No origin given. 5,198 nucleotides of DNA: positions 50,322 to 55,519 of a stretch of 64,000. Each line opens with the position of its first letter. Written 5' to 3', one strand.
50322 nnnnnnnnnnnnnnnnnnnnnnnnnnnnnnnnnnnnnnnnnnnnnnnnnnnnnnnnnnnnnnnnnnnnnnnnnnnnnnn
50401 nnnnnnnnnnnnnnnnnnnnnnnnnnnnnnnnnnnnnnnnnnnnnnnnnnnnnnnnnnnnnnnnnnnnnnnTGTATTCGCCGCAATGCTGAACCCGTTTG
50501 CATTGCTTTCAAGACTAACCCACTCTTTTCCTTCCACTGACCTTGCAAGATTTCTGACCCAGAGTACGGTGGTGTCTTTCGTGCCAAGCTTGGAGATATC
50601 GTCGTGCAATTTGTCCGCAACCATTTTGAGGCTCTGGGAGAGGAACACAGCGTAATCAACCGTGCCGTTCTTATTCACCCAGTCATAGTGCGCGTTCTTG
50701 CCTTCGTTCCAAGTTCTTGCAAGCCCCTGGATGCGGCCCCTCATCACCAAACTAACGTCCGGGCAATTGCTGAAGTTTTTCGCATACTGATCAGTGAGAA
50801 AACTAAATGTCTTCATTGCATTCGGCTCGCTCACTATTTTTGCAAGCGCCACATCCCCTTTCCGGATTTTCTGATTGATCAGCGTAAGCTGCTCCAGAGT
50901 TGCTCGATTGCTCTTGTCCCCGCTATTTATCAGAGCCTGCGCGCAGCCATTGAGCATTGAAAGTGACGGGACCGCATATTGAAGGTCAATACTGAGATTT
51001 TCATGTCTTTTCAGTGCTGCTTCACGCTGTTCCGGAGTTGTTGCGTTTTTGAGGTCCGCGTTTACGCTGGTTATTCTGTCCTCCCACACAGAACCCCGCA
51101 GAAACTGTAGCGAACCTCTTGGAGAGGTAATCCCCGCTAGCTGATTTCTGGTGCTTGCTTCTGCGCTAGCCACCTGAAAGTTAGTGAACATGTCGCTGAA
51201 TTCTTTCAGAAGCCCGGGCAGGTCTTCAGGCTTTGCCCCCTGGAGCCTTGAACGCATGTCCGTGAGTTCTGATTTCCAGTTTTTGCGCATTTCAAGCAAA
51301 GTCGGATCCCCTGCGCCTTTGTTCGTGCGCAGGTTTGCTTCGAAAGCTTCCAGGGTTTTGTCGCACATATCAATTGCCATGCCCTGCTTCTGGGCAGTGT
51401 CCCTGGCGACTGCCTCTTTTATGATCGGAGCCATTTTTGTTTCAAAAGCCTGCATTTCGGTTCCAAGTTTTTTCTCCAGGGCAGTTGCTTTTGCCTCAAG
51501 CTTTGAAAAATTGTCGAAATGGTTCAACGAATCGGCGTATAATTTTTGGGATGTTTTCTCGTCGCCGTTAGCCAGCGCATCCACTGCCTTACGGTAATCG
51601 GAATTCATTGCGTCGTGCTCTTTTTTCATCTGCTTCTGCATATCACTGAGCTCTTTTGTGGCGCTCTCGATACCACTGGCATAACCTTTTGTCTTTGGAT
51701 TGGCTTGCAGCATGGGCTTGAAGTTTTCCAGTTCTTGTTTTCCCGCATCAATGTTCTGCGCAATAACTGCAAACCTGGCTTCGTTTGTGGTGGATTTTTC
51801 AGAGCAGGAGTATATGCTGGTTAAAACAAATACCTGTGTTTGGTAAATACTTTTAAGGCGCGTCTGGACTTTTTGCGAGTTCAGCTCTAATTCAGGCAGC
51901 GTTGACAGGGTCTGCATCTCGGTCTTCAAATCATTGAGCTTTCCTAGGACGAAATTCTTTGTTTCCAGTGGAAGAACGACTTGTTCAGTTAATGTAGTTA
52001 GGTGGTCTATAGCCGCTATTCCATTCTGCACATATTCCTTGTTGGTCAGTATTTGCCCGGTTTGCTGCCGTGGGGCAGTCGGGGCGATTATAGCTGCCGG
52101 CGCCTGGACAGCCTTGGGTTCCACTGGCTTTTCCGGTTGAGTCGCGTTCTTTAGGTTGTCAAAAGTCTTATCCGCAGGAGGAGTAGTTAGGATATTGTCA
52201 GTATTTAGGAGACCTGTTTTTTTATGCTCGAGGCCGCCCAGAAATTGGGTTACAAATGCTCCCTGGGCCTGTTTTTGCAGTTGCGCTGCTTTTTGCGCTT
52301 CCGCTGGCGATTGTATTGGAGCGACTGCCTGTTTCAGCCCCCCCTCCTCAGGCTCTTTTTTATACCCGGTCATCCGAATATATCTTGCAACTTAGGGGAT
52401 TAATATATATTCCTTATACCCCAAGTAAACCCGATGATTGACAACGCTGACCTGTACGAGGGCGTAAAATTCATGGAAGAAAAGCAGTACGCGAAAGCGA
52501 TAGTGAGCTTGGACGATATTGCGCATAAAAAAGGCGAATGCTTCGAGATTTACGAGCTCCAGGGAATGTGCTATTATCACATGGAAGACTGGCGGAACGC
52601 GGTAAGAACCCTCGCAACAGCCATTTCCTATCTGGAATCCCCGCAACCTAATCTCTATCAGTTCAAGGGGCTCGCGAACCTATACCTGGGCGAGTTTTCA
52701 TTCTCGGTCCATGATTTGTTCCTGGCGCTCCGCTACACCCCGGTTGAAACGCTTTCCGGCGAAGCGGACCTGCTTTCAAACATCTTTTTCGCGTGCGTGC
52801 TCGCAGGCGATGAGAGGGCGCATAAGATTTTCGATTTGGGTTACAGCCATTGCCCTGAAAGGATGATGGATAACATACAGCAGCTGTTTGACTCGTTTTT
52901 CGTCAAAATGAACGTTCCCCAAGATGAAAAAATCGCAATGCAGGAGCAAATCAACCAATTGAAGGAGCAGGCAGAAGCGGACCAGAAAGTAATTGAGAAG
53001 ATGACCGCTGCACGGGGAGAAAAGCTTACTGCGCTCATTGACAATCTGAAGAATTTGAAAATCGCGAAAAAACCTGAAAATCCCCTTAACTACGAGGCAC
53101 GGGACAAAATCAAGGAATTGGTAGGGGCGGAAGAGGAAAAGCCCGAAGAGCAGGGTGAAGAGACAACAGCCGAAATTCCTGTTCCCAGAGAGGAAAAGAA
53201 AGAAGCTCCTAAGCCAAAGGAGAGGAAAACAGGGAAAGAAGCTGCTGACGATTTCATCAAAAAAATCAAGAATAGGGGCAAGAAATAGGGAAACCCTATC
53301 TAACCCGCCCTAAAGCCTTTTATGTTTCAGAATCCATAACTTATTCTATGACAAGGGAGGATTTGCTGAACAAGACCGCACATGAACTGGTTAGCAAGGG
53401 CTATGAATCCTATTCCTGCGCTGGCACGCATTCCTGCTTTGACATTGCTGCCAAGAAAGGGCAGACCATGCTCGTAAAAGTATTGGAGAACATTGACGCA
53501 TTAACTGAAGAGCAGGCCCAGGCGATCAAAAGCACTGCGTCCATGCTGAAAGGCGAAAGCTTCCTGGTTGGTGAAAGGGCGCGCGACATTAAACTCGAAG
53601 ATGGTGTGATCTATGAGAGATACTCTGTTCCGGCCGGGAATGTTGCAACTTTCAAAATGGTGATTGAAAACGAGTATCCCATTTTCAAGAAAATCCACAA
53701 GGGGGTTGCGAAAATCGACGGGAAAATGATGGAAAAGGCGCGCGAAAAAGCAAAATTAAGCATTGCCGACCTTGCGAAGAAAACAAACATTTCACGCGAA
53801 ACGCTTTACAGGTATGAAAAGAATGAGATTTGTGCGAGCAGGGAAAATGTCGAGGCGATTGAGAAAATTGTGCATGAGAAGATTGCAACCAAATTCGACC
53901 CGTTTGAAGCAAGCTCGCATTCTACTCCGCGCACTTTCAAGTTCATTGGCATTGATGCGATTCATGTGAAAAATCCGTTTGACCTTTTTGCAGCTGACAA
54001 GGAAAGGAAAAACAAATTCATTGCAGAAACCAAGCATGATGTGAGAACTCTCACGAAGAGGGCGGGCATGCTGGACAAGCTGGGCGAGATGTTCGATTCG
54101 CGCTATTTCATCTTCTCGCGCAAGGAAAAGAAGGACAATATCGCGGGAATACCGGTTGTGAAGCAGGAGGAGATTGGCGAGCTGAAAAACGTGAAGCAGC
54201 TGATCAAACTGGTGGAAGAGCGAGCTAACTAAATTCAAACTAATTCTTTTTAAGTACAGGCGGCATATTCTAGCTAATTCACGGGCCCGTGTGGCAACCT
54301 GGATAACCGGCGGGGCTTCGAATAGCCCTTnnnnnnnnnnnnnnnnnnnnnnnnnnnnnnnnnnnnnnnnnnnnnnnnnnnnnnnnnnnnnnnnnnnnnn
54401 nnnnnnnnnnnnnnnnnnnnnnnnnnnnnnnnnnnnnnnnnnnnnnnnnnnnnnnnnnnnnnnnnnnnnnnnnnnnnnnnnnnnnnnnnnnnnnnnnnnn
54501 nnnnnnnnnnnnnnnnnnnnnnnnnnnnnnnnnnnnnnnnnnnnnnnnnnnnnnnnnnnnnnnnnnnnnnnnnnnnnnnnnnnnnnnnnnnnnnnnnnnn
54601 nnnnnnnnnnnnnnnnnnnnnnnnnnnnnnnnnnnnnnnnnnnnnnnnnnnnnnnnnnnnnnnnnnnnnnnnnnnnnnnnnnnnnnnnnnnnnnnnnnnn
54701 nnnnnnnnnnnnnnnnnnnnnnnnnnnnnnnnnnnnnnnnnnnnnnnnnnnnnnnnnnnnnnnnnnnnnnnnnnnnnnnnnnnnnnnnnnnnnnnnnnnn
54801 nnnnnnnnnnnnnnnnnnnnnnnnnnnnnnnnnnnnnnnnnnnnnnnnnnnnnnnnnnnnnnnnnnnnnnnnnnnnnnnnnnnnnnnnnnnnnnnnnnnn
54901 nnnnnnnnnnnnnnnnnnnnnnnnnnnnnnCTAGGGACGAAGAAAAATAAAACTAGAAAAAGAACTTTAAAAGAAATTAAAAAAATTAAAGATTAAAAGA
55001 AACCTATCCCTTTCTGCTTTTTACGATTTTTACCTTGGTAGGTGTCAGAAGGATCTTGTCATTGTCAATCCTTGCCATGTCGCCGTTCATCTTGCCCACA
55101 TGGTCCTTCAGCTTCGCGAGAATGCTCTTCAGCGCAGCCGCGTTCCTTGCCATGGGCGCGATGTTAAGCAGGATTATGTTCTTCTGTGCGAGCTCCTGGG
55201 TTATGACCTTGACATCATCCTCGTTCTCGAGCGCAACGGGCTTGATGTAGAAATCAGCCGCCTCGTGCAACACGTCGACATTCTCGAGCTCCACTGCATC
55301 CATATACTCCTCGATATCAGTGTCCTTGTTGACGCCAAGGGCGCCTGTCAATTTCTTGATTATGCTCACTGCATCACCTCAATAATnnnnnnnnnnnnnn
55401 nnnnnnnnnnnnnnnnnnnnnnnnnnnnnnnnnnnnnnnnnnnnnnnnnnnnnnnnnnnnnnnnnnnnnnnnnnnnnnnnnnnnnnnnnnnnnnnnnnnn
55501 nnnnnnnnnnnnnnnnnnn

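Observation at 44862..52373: Giant 2503-aa ORF with a lone HExxH motif and no export signal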

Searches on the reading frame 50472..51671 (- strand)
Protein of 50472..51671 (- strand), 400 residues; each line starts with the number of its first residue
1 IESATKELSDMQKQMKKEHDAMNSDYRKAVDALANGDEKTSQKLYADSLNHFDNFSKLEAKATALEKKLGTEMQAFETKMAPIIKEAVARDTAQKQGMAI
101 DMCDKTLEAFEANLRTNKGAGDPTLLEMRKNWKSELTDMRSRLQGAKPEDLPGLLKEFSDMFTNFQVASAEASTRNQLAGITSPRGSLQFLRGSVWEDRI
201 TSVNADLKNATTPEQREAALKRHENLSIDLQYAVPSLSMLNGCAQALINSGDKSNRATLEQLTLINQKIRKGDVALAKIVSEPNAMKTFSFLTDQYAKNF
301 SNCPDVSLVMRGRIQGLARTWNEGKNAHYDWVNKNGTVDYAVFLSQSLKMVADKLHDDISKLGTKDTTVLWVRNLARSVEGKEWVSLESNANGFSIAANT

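Call 16: search_protein_families(library=pfam, proteins=[window:50472-51671:-], max_evalue=10)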
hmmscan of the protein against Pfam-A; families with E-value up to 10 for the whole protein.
window:50472-51671:- (400 aa): 12 families
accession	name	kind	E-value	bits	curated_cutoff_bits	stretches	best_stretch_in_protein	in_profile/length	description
PF04212.24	MIT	-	0.0085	16.6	30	1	27-69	9-50/66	MIT (microtubule interacting and transport) domain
PF03938.19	OmpH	-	0.055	14.1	32.4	1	2-88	18-108/141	Outer membrane protein (OmpH-like)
PF12019.13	GspH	-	0.065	14.2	21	1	160-221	4-60/108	Type II transport protein GspH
PF00435.27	Spectrin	-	0.091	13.7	29.9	1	210-268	30-88/105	Spectrin repeat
PF20667.3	Sec10_N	-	0.11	13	27.4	1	2-77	9-83/118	Exocyst complex component Sec10, N-terminal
PF20675.2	MPH2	-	0.12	13.7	29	1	2-60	42-99/107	Maintenance of Photosystem II under High light 2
PF08590.15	DUF1771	-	0.2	12.4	28.7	1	12-62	5-55/64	Domain of unknown function (DUF1771)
PF01442.23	Apolipoprotein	-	0.28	11.3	90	1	56-89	51-128/190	Apolipoprotein A1/A4/E domain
PF02764.19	Diphtheria_T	-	0.69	10.6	27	1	5-99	7-100/166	Diphtheria toxin, T domain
PF06705.16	SF-assemblin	-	1.7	8.4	30.6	1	37-145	31-139/247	SF-assemblin/beta giardin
PF07464.16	ApoLp-III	-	2.4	8.7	36.3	1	2-90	43-131/146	Apolipophorin-III precursor (apoLp-III)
PF07730.19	HisKA_3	-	4.3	8.4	24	1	107-151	24-68/68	Histidine kinase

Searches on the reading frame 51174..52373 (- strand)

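Call 16: search_protein_families(library=pfam, proteins=[window:51174-52373:-], max_evalue=10)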
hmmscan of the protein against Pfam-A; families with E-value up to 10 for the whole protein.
window:51174-52373:- (400 aa): 7 families
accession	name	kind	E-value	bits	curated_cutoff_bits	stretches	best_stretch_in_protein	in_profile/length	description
PF20675.2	MPH2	-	0.0024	19.1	29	1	215-294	22-99/107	Maintenance of Photosystem II under High light 2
PF04212.24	MIT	-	0.006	17.1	30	1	261-303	9-50/66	MIT (microtubule interacting and transport) domain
PF20667.3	Sec10_N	-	0.021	15.4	27.4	1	229-311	2-83/118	Exocyst complex component Sec10, N-terminal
PF03938.19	OmpH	-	0.03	15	32.4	1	236-322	18-108/141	Outer membrane protein (OmpH-like)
PF09149.16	DUF1935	-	0.098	13.3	27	1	127-155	77-105/108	Domain of unknown function (DUF1935)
PF06705.16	SF-assemblin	-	0.27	11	30.6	1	271-379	31-139/247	SF-assemblin/beta giardin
PF14712.11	Snapin_Pallidin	-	1.2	10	29.6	1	205-252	33-81/89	Snapin/Pallidin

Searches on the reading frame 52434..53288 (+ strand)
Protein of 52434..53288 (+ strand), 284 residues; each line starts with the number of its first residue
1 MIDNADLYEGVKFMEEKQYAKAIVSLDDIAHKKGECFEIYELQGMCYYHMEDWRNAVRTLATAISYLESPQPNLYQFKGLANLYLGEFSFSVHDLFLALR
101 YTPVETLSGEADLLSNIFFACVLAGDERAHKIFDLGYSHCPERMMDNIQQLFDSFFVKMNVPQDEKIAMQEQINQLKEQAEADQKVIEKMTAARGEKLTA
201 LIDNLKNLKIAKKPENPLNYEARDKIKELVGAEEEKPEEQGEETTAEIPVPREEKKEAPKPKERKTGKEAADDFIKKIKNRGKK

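Call 4: search_protein_families(library=pfam, proteins=[window:52434-53288:+], max_evalue=0.1)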
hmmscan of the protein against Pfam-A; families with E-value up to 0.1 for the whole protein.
window:52434-53288:+ (284 aa): 3 families
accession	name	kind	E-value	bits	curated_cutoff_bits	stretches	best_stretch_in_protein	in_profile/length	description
PF13371.12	TPR_9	-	0.0038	17.6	35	0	15-65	7-57/73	Tetratricopeptide repeat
PF07719.23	TPR_2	-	0.01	16.3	27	0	38-66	2-30/34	Tetratricopeptide repeat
PF13174.12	TPR_6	-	0.034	15.2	26.3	0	43-64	6-27/33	Tetratricopeptide repeat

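Call 11: search_protein_families(library=ncbifam, proteins=[window:52434-53288:+], max_evalue=0.1)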
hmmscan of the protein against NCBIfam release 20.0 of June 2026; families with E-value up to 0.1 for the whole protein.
window:52434-53288:+ (284 aa): 3 families
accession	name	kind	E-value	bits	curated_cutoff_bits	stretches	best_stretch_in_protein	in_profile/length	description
NF040959.1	MamA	equivalog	0.0013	18.3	200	1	10-82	112-183/204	magnetosome protein MamA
NF006540.0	PRK09034.1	equivalog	0.019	13.6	434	1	143-202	67-126/454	aspartate kinase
NF038338.1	FAAL_FadD28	exception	0.027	12.8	1100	1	135-203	468-536/580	fatty-acid--AMP ligase FAAL28/FadD28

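Call 12: search_protein_families(library=phrogs, proteins=[window:52434-53288:+], max_evalue=0.1)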
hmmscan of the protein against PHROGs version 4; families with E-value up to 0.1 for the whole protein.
window:52434-53288:+ (284 aa): 3 families
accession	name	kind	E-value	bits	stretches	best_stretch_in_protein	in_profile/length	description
phrog_7590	-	unknown function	0.013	16.3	0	10-119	96-204/234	-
phrog_3118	-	DNA, RNA and nucleotide metabolism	0.035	14.6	1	170-280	89-201/287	HNH endonuclease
phrog_36054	-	unknown function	0.063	13.7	1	123-184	62-124/251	-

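Call 62: search_protein_families(library=padloc, proteins=[window:52434-53288:+], max_evalue=0.1)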
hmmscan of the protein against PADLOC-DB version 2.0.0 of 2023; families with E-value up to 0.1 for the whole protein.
window:52434-53288:+ (284 aa): 0 families

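Call 83: find_related_loci(query=window:52434-53285:+, collection=viral_contigs, flank=8000)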
Query window:52434-53285:+ (284 aa) in viral_contigs; peptide patterns used: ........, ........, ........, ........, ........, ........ (x = any residue, [..] = any of these).
68 stretches matched a pattern, but none encodes a relative of the query by tblastn (E <= 1e-3).

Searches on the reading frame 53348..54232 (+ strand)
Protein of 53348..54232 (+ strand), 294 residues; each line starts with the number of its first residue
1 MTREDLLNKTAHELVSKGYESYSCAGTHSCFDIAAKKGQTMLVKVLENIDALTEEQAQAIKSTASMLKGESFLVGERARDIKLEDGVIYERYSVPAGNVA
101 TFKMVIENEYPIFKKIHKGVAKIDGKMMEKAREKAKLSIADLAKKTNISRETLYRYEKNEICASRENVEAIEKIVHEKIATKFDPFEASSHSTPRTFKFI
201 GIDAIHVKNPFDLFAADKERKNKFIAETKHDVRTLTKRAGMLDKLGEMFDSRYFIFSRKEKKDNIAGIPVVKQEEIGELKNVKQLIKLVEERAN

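Call 4: search_protein_families(library=pfam, proteins=[window:53348-54232:+], max_evalue=0.1)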
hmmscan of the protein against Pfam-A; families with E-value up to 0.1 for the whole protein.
window:53348-54232:+ (294 aa): 17 families
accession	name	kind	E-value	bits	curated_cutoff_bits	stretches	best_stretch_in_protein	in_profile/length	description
PF01381.28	HTH_3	-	2.5e-10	40.7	23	1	129-173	2-46/55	Helix-turn-helix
PF12844.13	HTH_19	-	2.3e-06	27.9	30.2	1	125-172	1-45/64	Helix-turn-helix domain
PF02796.21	HTH_7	-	1.2e-05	25.8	23.8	1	135-156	20-41/45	Helix-turn-helix domain of resolvase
PF13560.12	HTH_31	-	2.2e-05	25.1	27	1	131-171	9-50/64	Helix-turn-helix domain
PF13443.12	HTH_26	-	8.1e-05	23.2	22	1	132-161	6-35/63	Cro/C1-type HTH DNA-binding domain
PF13413.12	HTH_25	-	0.00043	20.5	24.6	1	128-159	2-33/62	Helix-turn-helix domain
PF00376.29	MerR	-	0.00087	19.5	28.2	1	138-158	1-21/38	MerR family regulatory protein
PF08279.18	HTH_11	-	0.0015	18.8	25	1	134-156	13-35/55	HTH domain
PF13022.12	HTH_Tnp_1_2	-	0.0085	16.6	27.9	1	135-180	25-69/122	Helix-turn-helix of insertion element transposase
PF00440.29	TetR_N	-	0.014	15.6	24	1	136-156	16-36/47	Bacterial regulatory proteins, tetR family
PF13412.12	HTH_24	-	0.015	15.3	21.9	1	132-156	13-37/48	Winged helix-turn-helix DNA-binding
PF13518.12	HTH_28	-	0.034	14.7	25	1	137-158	13-34/52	Helix-turn-helix domain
PF03928.20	HbpS-like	-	0.047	14.1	25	1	8-82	3-75/128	Haem degrading protein HbpS-like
PF16677.11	GP3_package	-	0.049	14.2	29.4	0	132-178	29-75/105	DNA-packaging protein gp3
PF12728.13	HTH_17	-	0.051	14.3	27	0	137-156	2-21/51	Helix-turn-helix domain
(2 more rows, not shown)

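Call 62: search_protein_families(library=padloc, proteins=[window:53348-54232:+], max_evalue=0.1)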
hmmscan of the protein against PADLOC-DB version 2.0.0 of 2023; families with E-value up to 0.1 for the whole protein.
window:53348-54232:+ (294 aa): 9 families
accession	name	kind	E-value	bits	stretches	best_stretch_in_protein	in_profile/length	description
PDLC03944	RmrA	-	2.2e-06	25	1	122-174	5-57/384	-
PDLC04133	mad1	-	4.9e-06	24.8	1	133-159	2-28/60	mads_1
PDLC03952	RmrA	-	3.9e-05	20.7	1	120-214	19-114/395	-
PDLC04142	capH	-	4.2e-05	22.6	1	121-184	4-67/103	capH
PDLC03949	RmrA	-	8.3e-05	19.6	1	127-175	6-54/363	-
PDLC03954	RmrA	-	0.00033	17.7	1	120-175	7-62/380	-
PDLC03947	RmrA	-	0.001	16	1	123-177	11-65/383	-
PDLC02926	HTH_VI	-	0.0012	17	1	125-166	3-44/92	-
PDLC03946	RmrA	-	0.0046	13.7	1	125-175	4-54/357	-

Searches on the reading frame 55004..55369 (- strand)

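Call 95: search_protein_families(library=pfam, proteins=[window:55004-55369:-], max_evalue=0.01)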
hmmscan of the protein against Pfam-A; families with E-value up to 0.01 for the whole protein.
window:55004-55369:- (121 aa): 2 families
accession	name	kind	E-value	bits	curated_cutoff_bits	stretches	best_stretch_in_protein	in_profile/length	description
PF04472.17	SepF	-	9.3e-12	45.4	27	1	42-115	1-72/72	Cell division protein SepF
PF02829.19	3H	-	0.00012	22.7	25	1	2-65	32-96/97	3H domain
